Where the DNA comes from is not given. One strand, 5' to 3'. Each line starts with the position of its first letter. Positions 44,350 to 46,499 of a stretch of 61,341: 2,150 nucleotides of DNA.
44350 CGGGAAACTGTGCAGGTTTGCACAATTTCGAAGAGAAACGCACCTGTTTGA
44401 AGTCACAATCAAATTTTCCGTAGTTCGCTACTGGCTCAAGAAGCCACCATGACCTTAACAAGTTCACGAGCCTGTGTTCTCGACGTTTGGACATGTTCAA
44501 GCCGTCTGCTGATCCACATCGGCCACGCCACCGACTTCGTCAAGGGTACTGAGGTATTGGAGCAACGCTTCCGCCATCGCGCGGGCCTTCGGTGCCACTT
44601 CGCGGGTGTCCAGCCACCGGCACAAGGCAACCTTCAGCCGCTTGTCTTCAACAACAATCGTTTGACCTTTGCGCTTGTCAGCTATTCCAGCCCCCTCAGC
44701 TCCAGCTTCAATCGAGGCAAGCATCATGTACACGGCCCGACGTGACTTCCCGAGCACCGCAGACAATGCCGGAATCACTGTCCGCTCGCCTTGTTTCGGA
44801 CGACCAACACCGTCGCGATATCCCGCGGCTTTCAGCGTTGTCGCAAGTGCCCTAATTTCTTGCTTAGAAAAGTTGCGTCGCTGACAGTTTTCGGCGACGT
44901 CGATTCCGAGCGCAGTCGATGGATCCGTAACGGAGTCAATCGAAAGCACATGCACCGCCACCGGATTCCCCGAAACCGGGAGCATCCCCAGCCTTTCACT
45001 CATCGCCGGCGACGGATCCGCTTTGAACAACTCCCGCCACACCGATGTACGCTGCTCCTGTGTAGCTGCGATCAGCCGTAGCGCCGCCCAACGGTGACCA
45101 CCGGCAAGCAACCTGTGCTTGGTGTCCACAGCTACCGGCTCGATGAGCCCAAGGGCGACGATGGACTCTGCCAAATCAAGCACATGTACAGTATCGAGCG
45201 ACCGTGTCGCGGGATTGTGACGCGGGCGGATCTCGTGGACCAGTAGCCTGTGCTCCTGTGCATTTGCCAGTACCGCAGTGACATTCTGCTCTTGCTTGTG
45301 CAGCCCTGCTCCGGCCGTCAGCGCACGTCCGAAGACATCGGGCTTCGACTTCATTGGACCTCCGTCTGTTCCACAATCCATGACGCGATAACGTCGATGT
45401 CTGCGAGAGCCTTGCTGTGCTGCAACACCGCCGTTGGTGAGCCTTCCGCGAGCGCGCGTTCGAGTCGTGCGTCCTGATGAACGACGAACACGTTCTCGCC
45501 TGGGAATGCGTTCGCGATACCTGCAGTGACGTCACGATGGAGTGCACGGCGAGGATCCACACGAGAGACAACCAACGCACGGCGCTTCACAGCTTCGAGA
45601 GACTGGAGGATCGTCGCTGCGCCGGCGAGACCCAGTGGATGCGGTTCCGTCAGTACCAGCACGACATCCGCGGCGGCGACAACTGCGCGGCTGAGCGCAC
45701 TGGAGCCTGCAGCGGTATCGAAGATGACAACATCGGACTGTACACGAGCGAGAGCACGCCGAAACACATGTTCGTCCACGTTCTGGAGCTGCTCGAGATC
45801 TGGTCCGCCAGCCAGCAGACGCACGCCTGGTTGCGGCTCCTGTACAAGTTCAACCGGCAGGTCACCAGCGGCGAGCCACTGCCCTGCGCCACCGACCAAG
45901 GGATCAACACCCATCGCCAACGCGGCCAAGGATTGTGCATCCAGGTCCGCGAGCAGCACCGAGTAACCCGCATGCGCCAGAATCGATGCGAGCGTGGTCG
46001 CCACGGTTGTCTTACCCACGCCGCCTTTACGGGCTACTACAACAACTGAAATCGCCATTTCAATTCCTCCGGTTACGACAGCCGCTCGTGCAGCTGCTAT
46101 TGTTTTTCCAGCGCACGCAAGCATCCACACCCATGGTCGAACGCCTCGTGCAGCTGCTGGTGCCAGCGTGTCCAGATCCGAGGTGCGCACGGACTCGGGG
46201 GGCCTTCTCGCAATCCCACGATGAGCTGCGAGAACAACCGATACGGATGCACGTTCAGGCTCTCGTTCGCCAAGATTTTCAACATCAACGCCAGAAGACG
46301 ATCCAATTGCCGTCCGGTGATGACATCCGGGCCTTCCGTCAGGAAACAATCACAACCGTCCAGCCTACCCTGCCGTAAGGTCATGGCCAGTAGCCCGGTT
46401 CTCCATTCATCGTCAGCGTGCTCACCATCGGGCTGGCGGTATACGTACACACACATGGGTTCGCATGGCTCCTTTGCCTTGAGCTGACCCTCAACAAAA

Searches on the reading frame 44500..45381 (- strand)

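Call 5: search_protein_families(library=pfam, proteins=[window:44500-45381:-], max_evalue=0.01)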
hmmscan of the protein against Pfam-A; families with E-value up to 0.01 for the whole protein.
window:44500-45381:- (294 aa): 1 family
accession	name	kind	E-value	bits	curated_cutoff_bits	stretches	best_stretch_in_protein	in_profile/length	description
PF02195.25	ParB_N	-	0.0012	19.3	26.3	0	48-103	8-67/95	ParB N-terminal domain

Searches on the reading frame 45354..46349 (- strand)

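Call 7: search_protein_families(library=pfam, proteins=[window:45354-46349:-], max_evalue=0.001)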
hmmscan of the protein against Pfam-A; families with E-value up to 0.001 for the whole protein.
window:45354-46349:- (332 aa): 8 families
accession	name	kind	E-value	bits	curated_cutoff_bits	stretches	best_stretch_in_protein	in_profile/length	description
PF13614.12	AAA_31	-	6.1e-19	69.1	27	2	102-149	4-51/177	AAA domain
PF01656.29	CbiA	-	3e-17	63.2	25.4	1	102-305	1-124/125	CobQ/CobB/MinD/ParA nucleotide binding domain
PF06564.18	CBP_BcsQ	-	8.9e-12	45.5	21.3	1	104-325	6-233/234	Cellulose biosynthesis protein BcsQ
PF10609.15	ParA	-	6.8e-07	29.4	27.1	1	101-138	5-42/246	NUBPL iron-transfer P-loop NTPase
PF09140.17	MipZ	-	5.1e-06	26.4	20.7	1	102-231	3-126/262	ATPase MipZ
PF02374.21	ArsA_ATPase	-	7.6e-06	25.8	24.3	1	102-140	3-42/305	Anion-transporting ATPase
PF07015.17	VirC1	-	0.00016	21.5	24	0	206-242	85-121/231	VirC1 protein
PF00448.28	SRP54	-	0.00026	21.2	22.7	0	103-144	4-45/196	SRP54-type protein, GTPase domain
